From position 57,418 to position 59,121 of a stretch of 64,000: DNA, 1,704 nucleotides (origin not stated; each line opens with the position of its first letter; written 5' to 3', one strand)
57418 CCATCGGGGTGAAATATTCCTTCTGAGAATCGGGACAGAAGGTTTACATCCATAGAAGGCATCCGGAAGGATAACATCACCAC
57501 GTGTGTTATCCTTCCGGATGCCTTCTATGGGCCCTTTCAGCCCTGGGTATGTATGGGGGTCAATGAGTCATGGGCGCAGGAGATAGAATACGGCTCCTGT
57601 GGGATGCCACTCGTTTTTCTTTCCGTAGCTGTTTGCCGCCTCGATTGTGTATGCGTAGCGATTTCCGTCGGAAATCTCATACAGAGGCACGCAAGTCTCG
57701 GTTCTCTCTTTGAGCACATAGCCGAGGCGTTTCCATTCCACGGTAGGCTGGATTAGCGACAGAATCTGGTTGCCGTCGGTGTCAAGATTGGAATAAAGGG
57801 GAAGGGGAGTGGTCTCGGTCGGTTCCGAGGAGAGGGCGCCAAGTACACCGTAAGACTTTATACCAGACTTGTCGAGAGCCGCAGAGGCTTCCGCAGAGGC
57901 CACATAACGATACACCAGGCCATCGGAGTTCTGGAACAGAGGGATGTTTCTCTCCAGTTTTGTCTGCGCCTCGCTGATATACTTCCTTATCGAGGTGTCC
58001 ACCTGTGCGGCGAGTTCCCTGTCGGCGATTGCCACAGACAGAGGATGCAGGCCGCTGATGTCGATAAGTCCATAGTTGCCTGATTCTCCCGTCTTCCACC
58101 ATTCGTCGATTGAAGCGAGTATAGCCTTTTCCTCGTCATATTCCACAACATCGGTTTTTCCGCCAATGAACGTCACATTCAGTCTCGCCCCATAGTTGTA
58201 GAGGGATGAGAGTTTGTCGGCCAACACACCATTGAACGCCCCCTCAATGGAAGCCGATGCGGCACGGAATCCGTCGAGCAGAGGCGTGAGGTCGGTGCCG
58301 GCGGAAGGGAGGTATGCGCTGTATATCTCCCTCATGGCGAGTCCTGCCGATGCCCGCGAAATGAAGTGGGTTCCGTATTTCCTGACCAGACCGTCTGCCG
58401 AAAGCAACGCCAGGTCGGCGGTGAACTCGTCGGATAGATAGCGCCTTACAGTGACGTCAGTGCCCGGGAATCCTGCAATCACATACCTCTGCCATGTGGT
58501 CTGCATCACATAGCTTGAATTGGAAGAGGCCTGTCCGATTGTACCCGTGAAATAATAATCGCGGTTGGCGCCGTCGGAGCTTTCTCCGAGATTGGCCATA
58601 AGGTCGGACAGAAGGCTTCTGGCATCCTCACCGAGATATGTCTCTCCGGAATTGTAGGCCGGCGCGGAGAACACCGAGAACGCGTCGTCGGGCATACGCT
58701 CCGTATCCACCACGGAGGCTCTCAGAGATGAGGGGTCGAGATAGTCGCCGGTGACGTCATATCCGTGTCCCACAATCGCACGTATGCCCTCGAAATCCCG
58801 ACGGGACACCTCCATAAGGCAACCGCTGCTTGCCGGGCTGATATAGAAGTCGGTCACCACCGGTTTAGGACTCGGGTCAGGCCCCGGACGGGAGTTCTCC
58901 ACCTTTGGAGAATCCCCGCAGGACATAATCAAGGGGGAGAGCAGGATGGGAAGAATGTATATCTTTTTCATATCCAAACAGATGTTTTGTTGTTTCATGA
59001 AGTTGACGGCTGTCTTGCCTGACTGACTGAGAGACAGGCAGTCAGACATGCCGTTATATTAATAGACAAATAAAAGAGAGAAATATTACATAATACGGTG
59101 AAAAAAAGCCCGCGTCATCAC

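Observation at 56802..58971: MACPF lipoprotein convergent with a small OM beta-barrel gene: BSAP-like toxin plus resistant-target arrangement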

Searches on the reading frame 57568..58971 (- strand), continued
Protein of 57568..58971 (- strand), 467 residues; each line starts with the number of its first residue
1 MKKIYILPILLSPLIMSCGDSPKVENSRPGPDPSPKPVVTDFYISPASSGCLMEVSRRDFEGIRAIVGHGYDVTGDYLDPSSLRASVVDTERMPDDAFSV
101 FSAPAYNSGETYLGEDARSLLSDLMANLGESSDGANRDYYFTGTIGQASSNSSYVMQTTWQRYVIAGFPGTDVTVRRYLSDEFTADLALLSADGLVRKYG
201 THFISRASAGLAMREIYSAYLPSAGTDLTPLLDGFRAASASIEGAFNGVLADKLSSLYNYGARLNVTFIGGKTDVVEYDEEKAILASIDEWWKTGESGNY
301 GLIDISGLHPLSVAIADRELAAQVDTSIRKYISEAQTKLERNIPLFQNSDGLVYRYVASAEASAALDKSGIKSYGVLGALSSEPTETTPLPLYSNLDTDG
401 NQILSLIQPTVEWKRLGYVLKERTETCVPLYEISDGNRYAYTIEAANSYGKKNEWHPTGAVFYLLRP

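Call 21: search_protein_representatives(alignment_id=A1)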
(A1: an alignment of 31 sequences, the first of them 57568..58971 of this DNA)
Query: 31 sequences, 470 profile positions. Proteins with E-value up to 0.001 (for the whole library): 1096; up to 1e-10: 494; up to 1e-30: 38. The best 150 are listed.
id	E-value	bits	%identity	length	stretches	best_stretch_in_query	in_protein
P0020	5.1e-229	777.4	-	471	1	1-470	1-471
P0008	1.7e-189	647.1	-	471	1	4-470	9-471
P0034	4.7e-121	421.4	-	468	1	5-470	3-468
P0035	3.6e-104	365.8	-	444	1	34-470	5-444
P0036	2.4e-98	346.6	-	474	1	1-470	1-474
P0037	1.5e-71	258.2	-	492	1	35-466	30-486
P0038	8.3e-70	252.5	-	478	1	10-466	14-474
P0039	9.9e-70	252.2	-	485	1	14-469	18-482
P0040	9.4e-64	232.5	-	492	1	38-467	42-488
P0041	1.1e-58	215.7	-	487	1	13-469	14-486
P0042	2.7e-58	214.5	-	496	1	30-468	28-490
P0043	1.6e-55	205.4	-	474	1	60-467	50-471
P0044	3.5e-54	201.0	-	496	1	65-466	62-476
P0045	5.2e-51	190.5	-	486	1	26-448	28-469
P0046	1.8e-50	188.7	-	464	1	1-469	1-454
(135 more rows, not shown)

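Call 22: fold_search(model_id=the predicted structure, library=pdb)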
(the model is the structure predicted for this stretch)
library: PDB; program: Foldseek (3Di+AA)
matches with E <= 10: 212; with E <= 0.001: 69
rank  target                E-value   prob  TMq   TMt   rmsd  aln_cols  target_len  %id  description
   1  2qp2                  1.2e-13  1.00  0.45  0.43   8.0       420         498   13  Structure of a MACPF/perforin-like protein (released 2007-09-04)
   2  6fbm_A                1.3e-13  1.00  0.46  0.41  11.0       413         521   14  Crystal structure of GNIP1Aa from Chromobacterium piscinae (released 2019-01-30)
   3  8b6v_A                4.7e-13  1.00  0.46  0.47   5.7       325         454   12  Mp2Ba1 pre-pore (released 2023-05-31)
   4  8b6u                  1.6e-11  1.00  0.46  0.45   6.7       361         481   12  Mpf2Ba1 monomer (released 2023-05-31)
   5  3nsj                  2.4e-11  1.00  0.39  0.35  17.3       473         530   14  The X-ray crystal structure of lymphocyte perforin (released 2010-11-03)
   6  3kk7_A                8.9e-11  1.00  0.45  0.42  18.5       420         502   12  Crystal structure of Putative cell invasion protein with MAC/Perforin domain (NP_812351.1) from BACTERIODES THETAIOTAO (released 2009-11-24)
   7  3kk7_B                2.0e-10  1.00  0.45  0.42  17.3       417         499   12  Crystal structure of Putative cell invasion protein with MAC/Perforin domain (NP_812351.1) from BACTERIODES THETAIOTAO (released 2009-11-24)
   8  5oup                  2.2e-09  1.00  0.37  0.60   5.4       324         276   14  Structure of TgPLP1 MACPF domain (released 2018-04-11)
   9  5own_B                2.7e-09  1.00  0.39  0.61   6.3       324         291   16  Structure of TgPLP1 MACPF domain (released 2018-04-11)
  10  6u2l_A                4.5e-09  1.00  0.37  0.29   8.3       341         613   14  EM structure of MPEG-1 (L425K, beta conformation) soluble pre-pore complex (released 2019-09-25)
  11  5own_A                6.6e-09  1.00  0.39  0.59   6.4       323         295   15  Structure of TgPLP1 MACPF domain (released 2018-04-11)
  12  6u2j_A                2.4e-08  1.00  0.37  0.31   7.4       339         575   15  EM structure of MPEG-1 (L425K, alpha conformation) soluble pre-pore complex (released 2019-09-25)
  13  4e0s_B                6.4e-08  1.00  0.35  0.20   8.0       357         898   14  Crystal Structure of C5b-6 (released 2012-04-18)
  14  6u2w_A                6.8e-08  1.00  0.33  0.29  21.1       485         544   12  EM structure of MPEG-1(L425K) pre-pore complex bound to liposome (released 2019-09-25)
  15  3ojy_B                8.9e-08  1.00  0.31  0.29  15.8       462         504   12  Crystal Structure of Human Complement Component C8 (released 2011-04-13)
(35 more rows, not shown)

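Call 27: find_encoding_contigs(protein=P0006, flank=8000, max_places=3)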
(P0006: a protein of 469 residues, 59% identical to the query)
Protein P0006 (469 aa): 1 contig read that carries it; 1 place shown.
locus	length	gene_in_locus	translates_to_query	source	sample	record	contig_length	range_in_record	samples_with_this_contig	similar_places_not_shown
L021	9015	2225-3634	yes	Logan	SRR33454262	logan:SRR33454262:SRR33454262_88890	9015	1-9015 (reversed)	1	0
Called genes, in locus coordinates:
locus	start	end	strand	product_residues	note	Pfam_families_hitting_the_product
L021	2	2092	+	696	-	?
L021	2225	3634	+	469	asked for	-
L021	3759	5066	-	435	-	PF14821:Thr_synth_N, PF00291:PALP, PF24857:THR4_C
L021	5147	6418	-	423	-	PF01676:Metalloenzyme, PF10143:PhosphMutase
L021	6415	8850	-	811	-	PF00696:AA_kinase, PF01842:ACT (faint), PF22468:ACT_9, PF13840:ACT_7 (weak), PF22468:ACT_9, PF03447:NAD_binding_3, PF00742:Homoserine_dh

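Call 28: find_encoding_contigs(protein=P0007, flank=8000, max_places=4)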
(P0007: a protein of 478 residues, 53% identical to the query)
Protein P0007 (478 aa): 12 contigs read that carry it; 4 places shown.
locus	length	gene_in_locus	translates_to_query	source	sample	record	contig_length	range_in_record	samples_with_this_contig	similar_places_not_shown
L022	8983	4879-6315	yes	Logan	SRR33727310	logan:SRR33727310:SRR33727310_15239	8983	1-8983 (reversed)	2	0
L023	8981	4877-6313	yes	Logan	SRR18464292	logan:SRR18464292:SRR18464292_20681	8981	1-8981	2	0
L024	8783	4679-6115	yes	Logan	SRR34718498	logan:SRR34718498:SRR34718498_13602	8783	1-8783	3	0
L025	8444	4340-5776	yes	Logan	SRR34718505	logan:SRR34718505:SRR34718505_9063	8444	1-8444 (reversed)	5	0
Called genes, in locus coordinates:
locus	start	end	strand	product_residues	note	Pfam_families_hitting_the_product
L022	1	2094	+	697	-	?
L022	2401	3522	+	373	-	PF01640:Peptidase_C10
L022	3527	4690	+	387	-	-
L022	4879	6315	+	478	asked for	-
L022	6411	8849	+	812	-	PF02837:Glyco_hydro_2_N, PF22666:Glyco_hydro_2_N2 (weak), PF00703:Glyco_hydro_2, PF02836:Glyco_hydro_2_C, PF18565:Glyco_hydro2_C5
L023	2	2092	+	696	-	?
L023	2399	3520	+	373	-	PF01640:Peptidase_C10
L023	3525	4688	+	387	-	-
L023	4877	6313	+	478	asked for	-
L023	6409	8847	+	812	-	PF02837:Glyco_hydro_2_N, PF22666:Glyco_hydro_2_N2 (weak), PF00703:Glyco_hydro_2, PF02836:Glyco_hydro_2_C, PF18565:Glyco_hydro2_C5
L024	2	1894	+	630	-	?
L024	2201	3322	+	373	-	PF01640:Peptidase_C10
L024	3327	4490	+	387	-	-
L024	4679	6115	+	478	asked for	-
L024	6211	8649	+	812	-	PF02837:Glyco_hydro_2_N, PF22666:Glyco_hydro_2_N2 (weak), PF00703:Glyco_hydro_2, PF02836:Glyco_hydro_2_C, PF18565:Glyco_hydro2_C5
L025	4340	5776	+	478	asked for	-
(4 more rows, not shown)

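Call 29: find_encoding_contigs(protein=P0004, flank=8000, max_places=4)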
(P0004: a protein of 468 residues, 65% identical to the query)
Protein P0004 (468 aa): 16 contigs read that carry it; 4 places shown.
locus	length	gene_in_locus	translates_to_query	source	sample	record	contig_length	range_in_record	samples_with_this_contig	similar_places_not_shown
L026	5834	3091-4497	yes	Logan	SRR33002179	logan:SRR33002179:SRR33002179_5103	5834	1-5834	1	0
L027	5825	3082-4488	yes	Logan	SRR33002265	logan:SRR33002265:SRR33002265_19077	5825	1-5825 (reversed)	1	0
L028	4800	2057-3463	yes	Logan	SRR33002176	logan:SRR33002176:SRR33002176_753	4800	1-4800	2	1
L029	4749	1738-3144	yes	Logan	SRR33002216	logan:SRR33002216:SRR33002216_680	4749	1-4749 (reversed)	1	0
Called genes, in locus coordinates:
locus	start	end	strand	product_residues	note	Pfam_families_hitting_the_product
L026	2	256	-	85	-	?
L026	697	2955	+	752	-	PF01751:Toprim, PF01131:Topoisom_bac, PF13368:Toprim_C_rpt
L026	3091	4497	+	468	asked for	-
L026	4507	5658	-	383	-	PF17170:DUF5128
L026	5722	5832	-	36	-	?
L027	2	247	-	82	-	?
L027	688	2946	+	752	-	PF01751:Toprim, PF01131:Topoisom_bac, PF13368:Toprim_C_rpt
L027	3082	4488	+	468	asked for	-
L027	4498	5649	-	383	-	PF17170:DUF5128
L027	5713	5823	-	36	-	?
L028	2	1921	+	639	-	?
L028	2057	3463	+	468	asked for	-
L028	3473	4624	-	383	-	PF17170:DUF5128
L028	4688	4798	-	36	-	?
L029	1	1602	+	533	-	?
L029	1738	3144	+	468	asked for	-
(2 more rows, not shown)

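Call 44: search_protein_families(library=pfam, alignment_id=A2, max_evalue=0.001)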
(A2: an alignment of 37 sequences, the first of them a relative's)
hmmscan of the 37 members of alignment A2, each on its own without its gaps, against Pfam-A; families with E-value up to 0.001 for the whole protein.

A. member 1, P0034 (468 aa): 0 families

B. families by the number of members that match (of 37 scanned): 4 families
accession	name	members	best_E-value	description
PF01823.24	MACPF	28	1.5e-14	MAC/Perforin domain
PF18885.6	DUF5648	11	6.3e-21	Domain of unknown function (DUF5648)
PF14302.11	DUF4377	1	1.5e-17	Domain of unknown function (DUF4377)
PF22693.1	MACPF_1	1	1.4e-05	Fungal MACPF-like domain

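Call 45: search_protein_families(library=pfam, proteins=[P0034, P0036, P0037, P0038, P0039, P0040, P0041, P0042, P0043, P0044], max_evalue=0.01)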
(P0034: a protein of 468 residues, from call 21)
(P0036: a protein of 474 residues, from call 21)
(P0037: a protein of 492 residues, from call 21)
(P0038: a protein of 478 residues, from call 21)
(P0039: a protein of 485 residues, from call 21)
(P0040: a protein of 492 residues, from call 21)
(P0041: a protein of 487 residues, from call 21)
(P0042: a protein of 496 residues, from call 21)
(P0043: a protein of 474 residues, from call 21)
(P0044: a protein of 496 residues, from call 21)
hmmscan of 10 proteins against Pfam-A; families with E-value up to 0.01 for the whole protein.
P0034 (468 aa): 1 family
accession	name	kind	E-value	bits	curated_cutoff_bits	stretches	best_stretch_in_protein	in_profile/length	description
PF01823.24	MACPF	-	0.0022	18.6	21.5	1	173-215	42-94/214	MAC/Perforin domain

P0036 (474 aa): 0 families

P0037 (492 aa): 2 families
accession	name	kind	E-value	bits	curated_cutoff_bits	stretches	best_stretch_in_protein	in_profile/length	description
PF01823.24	MACPF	-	0.0013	19.4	21.5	1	185-348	45-214/214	MAC/Perforin domain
PF18885.6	DUF5648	-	0.0033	18.1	25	0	356-414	42-102/134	Domain of unknown function (DUF5648)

P0038 (478 aa): 0 families

P0039 (485 aa): 1 family
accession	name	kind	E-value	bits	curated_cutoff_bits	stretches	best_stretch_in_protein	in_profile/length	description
PF01823.24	MACPF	-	0.00018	22.1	21.5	1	166-339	46-210/214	MAC/Perforin domain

P0040 (492 aa): 2 families
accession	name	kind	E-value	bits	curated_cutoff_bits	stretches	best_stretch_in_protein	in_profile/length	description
PF01823.24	MACPF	-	2.3e-09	38.2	21.5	1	190-352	43-213/214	MAC/Perforin domain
PF18885.6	DUF5648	-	0.00084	20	25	1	372-487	9-132/134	Domain of unknown function (DUF5648)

P0041 (487 aa): 1 family
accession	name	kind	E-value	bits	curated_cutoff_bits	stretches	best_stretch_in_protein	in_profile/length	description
PF01823.24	MACPF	-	0.0085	16.7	21.5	0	168-339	29-214/214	MAC/Perforin domain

P0042 (496 aa): 2 families
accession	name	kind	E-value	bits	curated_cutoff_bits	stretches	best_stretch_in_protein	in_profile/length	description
PF18885.6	DUF5648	-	3.8e-10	40.5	25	1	366-490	3-134/134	Domain of unknown function (DUF5648)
PF01823.24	MACPF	-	3.8e-05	24.4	21.5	1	187-351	42-214/214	MAC/Perforin domain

P0043 (474 aa): 2 families
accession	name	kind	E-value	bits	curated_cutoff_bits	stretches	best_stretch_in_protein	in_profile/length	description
PF18885.6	DUF5648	-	3.9e-06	27.6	25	1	358-471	11-133/134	Domain of unknown function (DUF5648)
PF01823.24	MACPF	-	5.1e-05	24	21.5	1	142-337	5-214/214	MAC/Perforin domain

P0044 (496 aa): 1 family
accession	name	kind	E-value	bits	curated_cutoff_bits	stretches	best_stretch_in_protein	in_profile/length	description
PF01823.24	MACPF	-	3.5e-08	34.3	21.5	1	157-341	23-214/214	MAC/Perforin domain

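Call 68: list_cluster_members(proteins=[window:57568-58971:-, window:56802-57443:+, window:55638-56687:+, window:53109-54764:+])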
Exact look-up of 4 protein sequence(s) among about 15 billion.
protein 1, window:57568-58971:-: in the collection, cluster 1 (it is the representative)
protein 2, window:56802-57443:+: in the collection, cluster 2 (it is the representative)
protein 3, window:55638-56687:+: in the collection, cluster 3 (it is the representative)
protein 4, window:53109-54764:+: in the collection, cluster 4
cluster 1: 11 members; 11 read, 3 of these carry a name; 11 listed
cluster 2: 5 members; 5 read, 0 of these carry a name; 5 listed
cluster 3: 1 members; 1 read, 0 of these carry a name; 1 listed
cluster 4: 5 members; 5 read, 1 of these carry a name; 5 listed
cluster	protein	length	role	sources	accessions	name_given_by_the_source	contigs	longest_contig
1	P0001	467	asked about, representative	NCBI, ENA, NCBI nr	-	-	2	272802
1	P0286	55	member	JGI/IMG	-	hypothetical protein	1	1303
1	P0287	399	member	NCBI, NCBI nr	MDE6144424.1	MAG: hypothetical protein K2F94_10180, partial [Muribaculaceae bacterium] | hypothetical protein [Muribaculaceae bacterium]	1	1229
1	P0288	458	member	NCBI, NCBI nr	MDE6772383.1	MAG: hypothetical protein K2J49_07260, partial [Muribaculaceae bacterium] | hypothetical protein [Muribaculaceae bacterium]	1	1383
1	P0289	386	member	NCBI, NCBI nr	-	-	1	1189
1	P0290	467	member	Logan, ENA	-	-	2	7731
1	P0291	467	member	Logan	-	-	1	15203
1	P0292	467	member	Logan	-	-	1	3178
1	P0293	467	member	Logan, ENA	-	-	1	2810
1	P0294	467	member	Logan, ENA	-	-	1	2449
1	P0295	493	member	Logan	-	-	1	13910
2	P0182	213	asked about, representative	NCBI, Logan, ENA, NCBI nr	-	-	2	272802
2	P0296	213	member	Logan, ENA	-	-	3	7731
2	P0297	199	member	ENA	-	-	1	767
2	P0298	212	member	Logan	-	-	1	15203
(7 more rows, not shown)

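Call 69: find_encoding_contigs(protein=P0291, flank=10000, max_places=3)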
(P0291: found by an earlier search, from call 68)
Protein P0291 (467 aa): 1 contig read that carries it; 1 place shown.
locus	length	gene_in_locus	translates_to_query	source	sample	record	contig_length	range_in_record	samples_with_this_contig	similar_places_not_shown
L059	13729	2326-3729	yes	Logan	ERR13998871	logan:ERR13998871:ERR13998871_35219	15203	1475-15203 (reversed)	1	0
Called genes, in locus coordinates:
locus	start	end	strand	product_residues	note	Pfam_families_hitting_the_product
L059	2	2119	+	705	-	?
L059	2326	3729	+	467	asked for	-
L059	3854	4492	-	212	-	PF13505:OMP_b-brl, PF13568:OMP_b-brl_2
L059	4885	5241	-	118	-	-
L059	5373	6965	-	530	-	-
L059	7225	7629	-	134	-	-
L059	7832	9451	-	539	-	-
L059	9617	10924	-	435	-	PF14821:Thr_synth_N, PF00291:PALP, PF24857:THR4_C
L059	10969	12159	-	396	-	PF01676:Metalloenzyme, PF10143:PhosphMutase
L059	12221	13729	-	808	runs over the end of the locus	PF00696:AA_kinase, PF01842:ACT (faint), PF22468:ACT_9, PF13840:ACT_7 (weak), PF22468:ACT_9, PF03447:NAD_binding_3, PF00742:Homoserine_dh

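Call 70: find_encoding_contigs(protein=P0295, flank=10000, max_places=3)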
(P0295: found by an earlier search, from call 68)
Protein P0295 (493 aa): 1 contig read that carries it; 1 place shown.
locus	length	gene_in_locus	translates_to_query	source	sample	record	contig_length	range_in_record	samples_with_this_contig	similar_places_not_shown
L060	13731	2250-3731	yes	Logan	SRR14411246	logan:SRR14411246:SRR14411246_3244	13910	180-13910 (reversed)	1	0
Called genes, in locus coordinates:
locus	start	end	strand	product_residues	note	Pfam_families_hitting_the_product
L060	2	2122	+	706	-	?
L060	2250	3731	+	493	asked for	-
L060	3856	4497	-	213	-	PF13505:OMP_b-brl, PF13568:OMP_b-brl_2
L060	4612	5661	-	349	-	-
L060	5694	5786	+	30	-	-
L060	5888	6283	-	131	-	-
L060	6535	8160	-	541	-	-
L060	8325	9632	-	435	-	PF14821:Thr_synth_N, PF00291:PALP, PF24857:THR4_C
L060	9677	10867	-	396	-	PF01676:Metalloenzyme, PF10143:PhosphMutase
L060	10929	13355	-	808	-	PF00696:AA_kinase, PF01842:ACT (faint), PF22468:ACT_9, PF13840:ACT_7 (weak), PF22468:ACT_9, PF03447:NAD_binding_3, PF00742:Homoserine_dh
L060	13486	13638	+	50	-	-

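Call 85: search_dna_similar(query=window:57568-58971:-, collection=plasmids, mode=protein, max_rows=8)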
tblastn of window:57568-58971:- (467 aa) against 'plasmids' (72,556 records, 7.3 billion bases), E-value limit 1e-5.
No match.

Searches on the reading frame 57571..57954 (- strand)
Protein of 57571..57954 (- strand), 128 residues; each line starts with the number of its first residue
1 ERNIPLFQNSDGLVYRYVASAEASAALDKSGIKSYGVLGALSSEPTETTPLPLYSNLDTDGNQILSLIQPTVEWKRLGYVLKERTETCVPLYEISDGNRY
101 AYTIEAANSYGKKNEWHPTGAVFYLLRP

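Call 42: search_protein_families(library=pfam, proteins=[window:57571-57954:-], max_evalue=10)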
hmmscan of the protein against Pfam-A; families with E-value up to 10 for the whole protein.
seq(128 aa): 2 families
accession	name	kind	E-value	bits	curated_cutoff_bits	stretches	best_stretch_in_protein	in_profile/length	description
PF16794.11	fn3_4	-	0.17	12.3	27.1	1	70-113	52-95/103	Fibronectin-III type domain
PF24162.1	RUS6_N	-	0.28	11.7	29.9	0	11-34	55-78/85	Protein root UVB sensitive 6, N-terminal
